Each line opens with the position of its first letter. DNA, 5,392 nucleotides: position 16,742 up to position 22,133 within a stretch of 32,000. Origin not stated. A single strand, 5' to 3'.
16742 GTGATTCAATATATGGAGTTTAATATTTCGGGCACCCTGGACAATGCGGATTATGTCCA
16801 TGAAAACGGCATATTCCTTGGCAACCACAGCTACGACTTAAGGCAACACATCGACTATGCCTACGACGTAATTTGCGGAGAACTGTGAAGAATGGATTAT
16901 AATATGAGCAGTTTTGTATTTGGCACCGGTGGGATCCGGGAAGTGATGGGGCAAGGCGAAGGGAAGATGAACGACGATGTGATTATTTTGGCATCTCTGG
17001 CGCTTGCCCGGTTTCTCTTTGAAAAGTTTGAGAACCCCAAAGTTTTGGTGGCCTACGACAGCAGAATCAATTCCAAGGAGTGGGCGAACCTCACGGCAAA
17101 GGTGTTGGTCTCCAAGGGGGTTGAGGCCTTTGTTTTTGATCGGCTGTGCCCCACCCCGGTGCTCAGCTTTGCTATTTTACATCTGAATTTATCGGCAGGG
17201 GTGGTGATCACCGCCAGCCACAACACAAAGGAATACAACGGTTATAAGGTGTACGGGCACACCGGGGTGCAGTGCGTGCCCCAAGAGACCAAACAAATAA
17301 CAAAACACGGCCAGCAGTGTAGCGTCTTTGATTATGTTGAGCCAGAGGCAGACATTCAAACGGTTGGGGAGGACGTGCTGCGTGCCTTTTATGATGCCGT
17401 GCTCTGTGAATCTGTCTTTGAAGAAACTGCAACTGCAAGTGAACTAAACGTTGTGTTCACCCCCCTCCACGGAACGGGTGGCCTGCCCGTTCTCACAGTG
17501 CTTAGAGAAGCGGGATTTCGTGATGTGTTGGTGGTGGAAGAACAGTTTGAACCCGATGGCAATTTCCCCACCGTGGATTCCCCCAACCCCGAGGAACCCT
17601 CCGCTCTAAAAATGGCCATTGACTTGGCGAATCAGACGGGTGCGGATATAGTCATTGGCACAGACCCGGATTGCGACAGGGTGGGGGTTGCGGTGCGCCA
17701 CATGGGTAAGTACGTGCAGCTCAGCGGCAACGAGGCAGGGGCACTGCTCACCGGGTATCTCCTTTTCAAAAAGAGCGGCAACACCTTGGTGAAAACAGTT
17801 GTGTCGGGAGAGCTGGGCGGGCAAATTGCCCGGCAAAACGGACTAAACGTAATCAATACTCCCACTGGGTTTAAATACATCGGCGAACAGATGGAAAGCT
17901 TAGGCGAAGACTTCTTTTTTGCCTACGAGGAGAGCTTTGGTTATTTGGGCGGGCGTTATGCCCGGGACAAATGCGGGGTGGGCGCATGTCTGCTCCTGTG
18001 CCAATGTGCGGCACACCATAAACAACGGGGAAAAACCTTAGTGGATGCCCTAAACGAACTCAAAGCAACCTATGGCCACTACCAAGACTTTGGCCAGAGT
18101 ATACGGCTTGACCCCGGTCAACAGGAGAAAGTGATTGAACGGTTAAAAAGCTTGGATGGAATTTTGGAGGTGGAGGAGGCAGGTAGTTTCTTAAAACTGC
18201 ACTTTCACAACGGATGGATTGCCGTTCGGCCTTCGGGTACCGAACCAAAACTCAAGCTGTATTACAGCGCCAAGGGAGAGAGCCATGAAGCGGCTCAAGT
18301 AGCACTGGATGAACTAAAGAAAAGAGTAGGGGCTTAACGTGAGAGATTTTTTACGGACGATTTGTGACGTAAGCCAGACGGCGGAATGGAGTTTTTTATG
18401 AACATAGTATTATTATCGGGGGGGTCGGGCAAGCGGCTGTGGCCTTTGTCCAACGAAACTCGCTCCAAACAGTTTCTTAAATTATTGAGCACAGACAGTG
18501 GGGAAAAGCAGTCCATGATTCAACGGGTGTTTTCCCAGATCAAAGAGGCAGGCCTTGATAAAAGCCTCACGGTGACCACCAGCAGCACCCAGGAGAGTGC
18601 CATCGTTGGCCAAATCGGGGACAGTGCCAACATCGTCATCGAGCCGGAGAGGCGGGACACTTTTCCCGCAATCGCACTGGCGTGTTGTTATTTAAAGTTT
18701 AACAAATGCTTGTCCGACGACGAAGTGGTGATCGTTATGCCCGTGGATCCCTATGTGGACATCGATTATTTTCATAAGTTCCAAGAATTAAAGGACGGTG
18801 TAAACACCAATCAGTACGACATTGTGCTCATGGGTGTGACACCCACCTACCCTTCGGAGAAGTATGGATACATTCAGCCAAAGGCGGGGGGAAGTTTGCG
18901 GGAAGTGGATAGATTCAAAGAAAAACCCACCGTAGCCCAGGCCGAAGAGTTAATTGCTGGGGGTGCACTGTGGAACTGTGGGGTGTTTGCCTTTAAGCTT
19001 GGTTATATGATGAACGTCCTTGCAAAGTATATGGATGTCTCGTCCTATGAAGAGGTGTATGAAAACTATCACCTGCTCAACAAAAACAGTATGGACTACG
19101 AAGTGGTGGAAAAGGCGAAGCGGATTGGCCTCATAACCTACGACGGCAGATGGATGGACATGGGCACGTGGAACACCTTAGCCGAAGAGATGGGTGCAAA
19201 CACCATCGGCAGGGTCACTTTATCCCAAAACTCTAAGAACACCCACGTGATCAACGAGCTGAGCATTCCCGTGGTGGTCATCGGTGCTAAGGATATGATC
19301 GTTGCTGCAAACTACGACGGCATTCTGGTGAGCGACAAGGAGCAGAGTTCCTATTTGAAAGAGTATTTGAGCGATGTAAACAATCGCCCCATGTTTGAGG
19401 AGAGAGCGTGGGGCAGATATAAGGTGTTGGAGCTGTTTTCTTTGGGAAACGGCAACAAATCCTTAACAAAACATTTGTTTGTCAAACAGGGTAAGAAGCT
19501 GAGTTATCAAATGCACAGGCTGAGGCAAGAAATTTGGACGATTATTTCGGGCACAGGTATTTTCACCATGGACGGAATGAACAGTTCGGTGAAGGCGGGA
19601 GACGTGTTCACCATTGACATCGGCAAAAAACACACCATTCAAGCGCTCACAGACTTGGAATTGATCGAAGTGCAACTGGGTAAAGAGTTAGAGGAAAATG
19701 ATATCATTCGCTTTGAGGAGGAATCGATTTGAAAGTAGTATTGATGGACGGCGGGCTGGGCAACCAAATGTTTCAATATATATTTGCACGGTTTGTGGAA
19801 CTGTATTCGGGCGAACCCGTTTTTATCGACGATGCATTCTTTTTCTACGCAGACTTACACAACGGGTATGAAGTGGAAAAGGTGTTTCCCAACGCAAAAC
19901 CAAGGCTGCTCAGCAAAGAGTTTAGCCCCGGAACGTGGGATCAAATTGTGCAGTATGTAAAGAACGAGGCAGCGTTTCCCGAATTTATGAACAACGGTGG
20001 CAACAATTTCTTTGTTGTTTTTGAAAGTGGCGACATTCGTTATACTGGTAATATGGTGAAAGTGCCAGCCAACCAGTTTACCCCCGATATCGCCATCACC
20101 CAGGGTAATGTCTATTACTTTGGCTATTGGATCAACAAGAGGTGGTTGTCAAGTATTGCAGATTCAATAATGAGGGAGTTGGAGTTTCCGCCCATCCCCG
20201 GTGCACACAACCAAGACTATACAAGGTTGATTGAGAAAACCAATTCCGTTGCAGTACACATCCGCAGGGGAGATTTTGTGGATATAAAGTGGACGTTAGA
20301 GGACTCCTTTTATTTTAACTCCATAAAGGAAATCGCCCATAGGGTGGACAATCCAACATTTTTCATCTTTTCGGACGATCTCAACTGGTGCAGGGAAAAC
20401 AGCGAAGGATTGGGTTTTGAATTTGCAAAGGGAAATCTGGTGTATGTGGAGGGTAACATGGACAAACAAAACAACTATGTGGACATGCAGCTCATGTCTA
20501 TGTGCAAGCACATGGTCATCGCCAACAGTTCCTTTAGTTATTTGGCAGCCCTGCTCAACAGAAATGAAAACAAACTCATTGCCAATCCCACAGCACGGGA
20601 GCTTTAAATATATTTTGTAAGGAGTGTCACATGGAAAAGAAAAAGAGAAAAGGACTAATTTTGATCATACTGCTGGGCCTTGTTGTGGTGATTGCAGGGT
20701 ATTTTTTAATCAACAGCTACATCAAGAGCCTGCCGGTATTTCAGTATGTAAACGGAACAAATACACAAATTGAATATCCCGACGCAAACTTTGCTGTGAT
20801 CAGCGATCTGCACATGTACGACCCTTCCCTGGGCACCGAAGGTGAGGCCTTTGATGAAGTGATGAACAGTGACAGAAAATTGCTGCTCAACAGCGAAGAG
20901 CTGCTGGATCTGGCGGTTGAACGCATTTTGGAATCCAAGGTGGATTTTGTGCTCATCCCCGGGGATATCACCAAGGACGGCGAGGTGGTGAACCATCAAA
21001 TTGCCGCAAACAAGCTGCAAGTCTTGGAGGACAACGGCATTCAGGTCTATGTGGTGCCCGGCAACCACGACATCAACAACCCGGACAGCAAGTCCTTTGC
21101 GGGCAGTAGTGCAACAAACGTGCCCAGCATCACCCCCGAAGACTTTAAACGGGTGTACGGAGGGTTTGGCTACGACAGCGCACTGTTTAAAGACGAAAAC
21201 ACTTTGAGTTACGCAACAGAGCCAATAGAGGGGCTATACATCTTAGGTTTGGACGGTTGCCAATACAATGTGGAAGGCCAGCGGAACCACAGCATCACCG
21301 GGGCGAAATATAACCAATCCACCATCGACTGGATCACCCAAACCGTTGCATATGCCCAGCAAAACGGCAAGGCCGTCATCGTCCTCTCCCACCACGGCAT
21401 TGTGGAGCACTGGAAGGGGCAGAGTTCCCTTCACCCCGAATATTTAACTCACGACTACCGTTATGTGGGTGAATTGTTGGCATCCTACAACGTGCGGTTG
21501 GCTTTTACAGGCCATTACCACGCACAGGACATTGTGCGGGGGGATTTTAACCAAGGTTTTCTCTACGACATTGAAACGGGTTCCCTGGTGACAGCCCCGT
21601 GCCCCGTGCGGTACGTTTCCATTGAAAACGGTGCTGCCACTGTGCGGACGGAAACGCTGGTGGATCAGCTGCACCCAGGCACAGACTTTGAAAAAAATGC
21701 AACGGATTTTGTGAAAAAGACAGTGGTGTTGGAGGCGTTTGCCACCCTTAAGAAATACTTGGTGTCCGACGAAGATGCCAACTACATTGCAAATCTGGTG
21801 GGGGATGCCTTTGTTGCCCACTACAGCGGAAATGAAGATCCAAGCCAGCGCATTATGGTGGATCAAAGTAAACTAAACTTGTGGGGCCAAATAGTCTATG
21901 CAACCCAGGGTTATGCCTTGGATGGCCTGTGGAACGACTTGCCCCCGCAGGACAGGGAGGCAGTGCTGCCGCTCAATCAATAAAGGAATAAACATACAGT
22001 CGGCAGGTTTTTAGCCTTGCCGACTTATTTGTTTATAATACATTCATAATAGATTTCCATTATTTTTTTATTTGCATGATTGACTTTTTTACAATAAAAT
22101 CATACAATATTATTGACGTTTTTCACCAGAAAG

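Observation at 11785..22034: One 10-kb transcription unit: B12 radical SAM, full GDP-colitose/GDP-fucose pathway, a single GT11 and an ecto-phosphoesterase, in a spore-forming Firmicute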

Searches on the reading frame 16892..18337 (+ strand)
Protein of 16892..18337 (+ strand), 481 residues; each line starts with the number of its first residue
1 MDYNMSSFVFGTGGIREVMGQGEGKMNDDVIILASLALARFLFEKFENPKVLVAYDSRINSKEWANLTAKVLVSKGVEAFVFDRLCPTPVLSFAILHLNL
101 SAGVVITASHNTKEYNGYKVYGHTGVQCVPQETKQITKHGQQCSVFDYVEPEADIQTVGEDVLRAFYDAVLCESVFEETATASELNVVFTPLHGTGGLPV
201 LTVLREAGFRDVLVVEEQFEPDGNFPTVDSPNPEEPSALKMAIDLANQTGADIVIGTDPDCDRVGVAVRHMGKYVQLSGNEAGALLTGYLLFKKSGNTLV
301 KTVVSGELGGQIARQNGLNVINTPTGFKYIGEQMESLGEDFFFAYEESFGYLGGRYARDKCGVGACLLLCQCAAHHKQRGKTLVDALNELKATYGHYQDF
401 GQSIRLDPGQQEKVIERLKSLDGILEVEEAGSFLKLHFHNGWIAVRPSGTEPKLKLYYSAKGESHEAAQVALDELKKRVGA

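Call 6: search_protein_families(library=pfam, proteins=[window:16892-18337:+], max_evalue=0.001)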
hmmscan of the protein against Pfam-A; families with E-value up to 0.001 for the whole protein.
window:16892-18337:+ (481 aa): 4 families
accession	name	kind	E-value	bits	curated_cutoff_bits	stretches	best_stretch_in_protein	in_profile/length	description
PF02878.22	PGM_PMM_I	-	2.2e-38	131.5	22.5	1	9-139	3-130/138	Phosphoglucomutase/phosphomannomutase, alpha/beta/alpha domain I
PF02879.22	PGM_PMM_II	-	1.2e-26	93.7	29.3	1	174-267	10-99/103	Phosphoglucomutase/phosphomannomutase, alpha/beta/alpha domain II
PF02880.22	PGM_PMM_III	-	2.6e-18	66.7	20.7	1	279-389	2-110/115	Phosphoglucomutase/phosphomannomutase, alpha/beta/alpha domain III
PF00408.26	PGM_PMM_IV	-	1.1e-08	35.5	23.1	1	434-475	26-66/68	Phosphoglucomutase/phosphomannomutase, C-terminal domain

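Call 7: search_protein_families(library=ncbifam, proteins=[window:16892-18337:+], max_evalue=0.001)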
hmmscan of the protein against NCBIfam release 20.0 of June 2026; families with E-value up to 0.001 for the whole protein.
window:16892-18337:+ (481 aa): 8 families
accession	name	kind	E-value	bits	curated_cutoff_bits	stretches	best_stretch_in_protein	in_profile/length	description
TIGR03990.1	Arch_GlmM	equivalog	4.2e-62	210.5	439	1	9-476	3-441/444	phosphoglucosamine mutase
NF007088.0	PRK09542.1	equivalog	2.2e-31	109.4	618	1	14-465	16-441/456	phosphomannomutase/phosphoglucomutase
TIGR01455.1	glmM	equivalog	9.2e-28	97.1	447.55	1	10-473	1-434/442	phosphoglucosamine mutase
NF046027.1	PhglucPhmanMutPgmG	equivalog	6.4e-22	77.8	600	1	45-420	41-396/460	phosphoglucomutase/phosphomannomutase PgmG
TIGR01132.1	pgm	equivalog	4.9e-21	74.7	778.05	1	9-467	41-531/546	phosphoglucomutase (alpha-D-glucose-1,6-bisphosphate-dependent)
NF011943.0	PRK15414.1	subfamily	1.8e-14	53.6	801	1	25-464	19-440/456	phosphomannomutase CpsG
NF005737.0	PRK07564.1-1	equivalog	1.1e-11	44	378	1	44-387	46-403/543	alpha-D-glucose phosphate-specific phosphoglucomutase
NF045968.1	mutase_MAG5620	subfamily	0.00066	18.6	115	0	43-152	16-126/467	MAG5620 family putative phospho-sugar mutase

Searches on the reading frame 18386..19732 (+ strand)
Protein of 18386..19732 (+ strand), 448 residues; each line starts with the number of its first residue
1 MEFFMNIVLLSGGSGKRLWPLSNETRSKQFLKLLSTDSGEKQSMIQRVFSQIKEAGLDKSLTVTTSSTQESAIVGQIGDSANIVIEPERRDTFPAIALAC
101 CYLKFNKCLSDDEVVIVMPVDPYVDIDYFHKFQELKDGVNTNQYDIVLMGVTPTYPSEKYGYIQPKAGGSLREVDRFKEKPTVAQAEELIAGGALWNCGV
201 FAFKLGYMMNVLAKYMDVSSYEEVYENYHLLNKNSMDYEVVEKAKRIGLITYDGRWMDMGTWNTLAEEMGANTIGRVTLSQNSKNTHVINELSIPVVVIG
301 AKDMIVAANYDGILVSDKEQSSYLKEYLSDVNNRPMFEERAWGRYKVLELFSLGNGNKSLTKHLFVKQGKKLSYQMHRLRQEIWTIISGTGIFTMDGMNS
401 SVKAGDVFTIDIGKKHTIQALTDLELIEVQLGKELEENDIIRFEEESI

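Call 6: search_protein_families(library=pfam, proteins=[window:18386-19732:+], max_evalue=0.001)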
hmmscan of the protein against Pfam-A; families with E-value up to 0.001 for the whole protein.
window:18386-19732:+ (448 aa): 3 families
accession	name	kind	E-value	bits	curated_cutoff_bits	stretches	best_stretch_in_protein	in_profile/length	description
PF00483.29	NTP_transferase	-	1.6e-30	106.9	21.2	1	8-268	3-238/245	Nucleotidyl transferase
PF01050.24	MannoseP_isomer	-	1.7e-17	64.1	23.6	1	340-445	14-116/116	Mannose-6-phosphate isomerase C-terminal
PF07883.17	Cupin_2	-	2.3e-06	27.7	27.2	1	371-425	10-65/70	Cupin domain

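Call 7: search_protein_families(library=ncbifam, proteins=[window:18386-19732:+], max_evalue=0.001)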
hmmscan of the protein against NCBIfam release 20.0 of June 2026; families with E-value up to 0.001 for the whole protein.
window:18386-19732:+ (448 aa): 7 families
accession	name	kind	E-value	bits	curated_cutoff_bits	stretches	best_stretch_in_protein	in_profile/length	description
TIGR01479.1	GMP_PMI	equivalog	1.1e-69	235.4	372.95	1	7-446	3-464/467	mannose-1-phosphate guanylyltransferase/mannose-6-phosphate isomerase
NF012004.0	PRK15460.1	equivalog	8.1e-46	156.7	859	1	8-445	9-473/478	mannose-1-phosphate guanyltransferase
NF041173.1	Sug_nt_acttase_Thmprot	equivalog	2.1e-10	40.2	600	1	5-265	1-221/405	bifunctional sugar-1-phosphate nucleotidylyltransferase/acetyltransferase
TIGR03992.1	Arch_glmU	subfamily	2.4e-10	39.9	292.1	1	5-267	1-223/393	bifunctional sugar-1-phosphate nucleotidylyltransferase/acetyltransferase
NF010933.0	PRK14353.1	equivalog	3.9e-06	25.7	505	1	41-225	32-201/453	bifunctional UDP-N-acetylglucosamine diphosphorylase/glucosamine-1-phosphate N-acetyltransferase GlmU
TIGR01207.1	rmlA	equivalog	7.4e-05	22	360.65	1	8-203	3-182/286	glucose-1-phosphate thymidylyltransferase RfbA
TIGR02091.1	glgC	equivalog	0.00033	19.9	424.9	0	153-264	151-251/364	glucose-1-phosphate adenylyltransferase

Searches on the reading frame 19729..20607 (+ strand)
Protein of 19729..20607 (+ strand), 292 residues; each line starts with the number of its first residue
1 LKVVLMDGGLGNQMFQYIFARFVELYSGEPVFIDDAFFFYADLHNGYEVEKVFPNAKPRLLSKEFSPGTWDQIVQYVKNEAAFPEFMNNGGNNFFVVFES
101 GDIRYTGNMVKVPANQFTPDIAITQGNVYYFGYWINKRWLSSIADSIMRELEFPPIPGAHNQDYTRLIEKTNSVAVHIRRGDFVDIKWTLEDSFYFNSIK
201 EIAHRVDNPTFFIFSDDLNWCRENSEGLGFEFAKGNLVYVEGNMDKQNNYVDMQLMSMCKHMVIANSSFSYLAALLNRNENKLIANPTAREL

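Call 6: search_protein_families(library=pfam, proteins=[window:19729-20607:+], max_evalue=0.001)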
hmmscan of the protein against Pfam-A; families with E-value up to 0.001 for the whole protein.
window:19729-20607:+ (292 aa): 1 family
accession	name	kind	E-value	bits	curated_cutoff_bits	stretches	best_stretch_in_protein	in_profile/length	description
PF01531.22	Glyco_transf_11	-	3.3e-25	89.4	23.9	1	127-288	123-277/298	Glycosyl transferase family 11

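Call 7: search_protein_families(library=ncbifam, proteins=[window:19729-20607:+], max_evalue=0.001)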
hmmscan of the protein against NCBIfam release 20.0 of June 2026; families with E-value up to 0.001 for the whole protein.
window:19729-20607:+ (292 aa): 0 families

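Call 65: search_solved_structures(query=window:19729-20607:+, max_evalue=0.01)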
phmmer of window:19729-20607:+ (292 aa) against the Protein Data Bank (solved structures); distinct sequences matched with E-value up to 0.01: 0.

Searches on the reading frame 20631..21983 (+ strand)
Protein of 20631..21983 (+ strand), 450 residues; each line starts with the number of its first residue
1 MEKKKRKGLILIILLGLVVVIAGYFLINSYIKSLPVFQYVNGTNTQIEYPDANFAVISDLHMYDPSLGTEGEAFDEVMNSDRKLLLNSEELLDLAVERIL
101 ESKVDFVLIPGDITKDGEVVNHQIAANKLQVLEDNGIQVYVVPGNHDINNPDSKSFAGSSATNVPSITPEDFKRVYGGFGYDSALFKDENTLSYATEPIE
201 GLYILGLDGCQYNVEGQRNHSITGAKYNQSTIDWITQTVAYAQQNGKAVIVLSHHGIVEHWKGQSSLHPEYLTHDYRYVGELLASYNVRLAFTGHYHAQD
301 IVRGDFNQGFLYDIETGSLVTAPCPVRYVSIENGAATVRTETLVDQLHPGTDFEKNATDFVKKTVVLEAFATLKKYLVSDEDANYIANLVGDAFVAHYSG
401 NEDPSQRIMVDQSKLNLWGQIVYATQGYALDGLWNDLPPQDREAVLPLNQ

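Call 6: search_protein_families(library=pfam, proteins=[window:20631-21983:+], max_evalue=0.001)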
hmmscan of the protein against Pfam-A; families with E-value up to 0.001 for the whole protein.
window:20631-21983:+ (450 aa): 2 families
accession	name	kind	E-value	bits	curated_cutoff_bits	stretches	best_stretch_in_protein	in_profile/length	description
PF00149.33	Metallophos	-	4.3e-16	60.3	21.5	1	53-298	2-190/191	Calcineurin-like phosphoesterase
PF12850.12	Metallophos_2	-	0.00077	19.9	27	0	54-152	3-60/154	Calcineurin-like phosphoesterase superfamily domain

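Call 7: search_protein_families(library=ncbifam, proteins=[window:20631-21983:+], max_evalue=0.001)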
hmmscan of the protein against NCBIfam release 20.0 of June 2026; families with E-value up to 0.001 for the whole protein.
window:20631-21983:+ (450 aa): 6 families
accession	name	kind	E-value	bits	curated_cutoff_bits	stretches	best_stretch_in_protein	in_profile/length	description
NF053862.1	DS9_1_antiphage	equivalog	5.7e-09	35.3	420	1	54-303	196-447/486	anti-phage phosphoesterase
TIGR00619.1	sbcd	subfamily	2.2e-06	27.7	77.65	1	87-148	23-87/252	exonuclease subunit SbcD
NF053861.1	DS8_antiphage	equivalog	4.4e-06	24.7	790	1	79-150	9-87/994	anti-phage protein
TIGR03729.1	acc_ester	subfamily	9.3e-06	25.2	148.25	1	87-149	16-74/239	putative phosphoesterase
NF041029.1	Mre11_Pyroc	equivalog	4.5e-05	22.5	600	1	93-148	30-87/438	DNA double-strand break repair protein Mre11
NF008359.0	PRK11148.1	equivalog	0.00056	19.5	225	0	95-149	45-98/275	3',5'-cyclic-AMP phosphodiesterase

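Call 64: search_solved_structures(query=window:20631-21983:+, max_evalue=0.01)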
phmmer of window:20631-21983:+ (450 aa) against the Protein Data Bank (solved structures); distinct sequences matched with E-value up to 0.01: 4.
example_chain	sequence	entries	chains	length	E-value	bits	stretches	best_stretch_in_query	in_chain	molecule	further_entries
2xmo_A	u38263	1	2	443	9.2e-46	159.7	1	53-328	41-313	LMO2642 PROTEIN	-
4tug_C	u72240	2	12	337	0.00097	21.2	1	92-148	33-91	DNA double-strand break repair protein Mre11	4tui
3auz_A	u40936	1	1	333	0.001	21.1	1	92-148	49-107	DNA double-strand break repair protein mre11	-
3av0_A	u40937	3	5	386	0.0012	20.9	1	92-148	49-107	DNA double-strand break repair protein mre11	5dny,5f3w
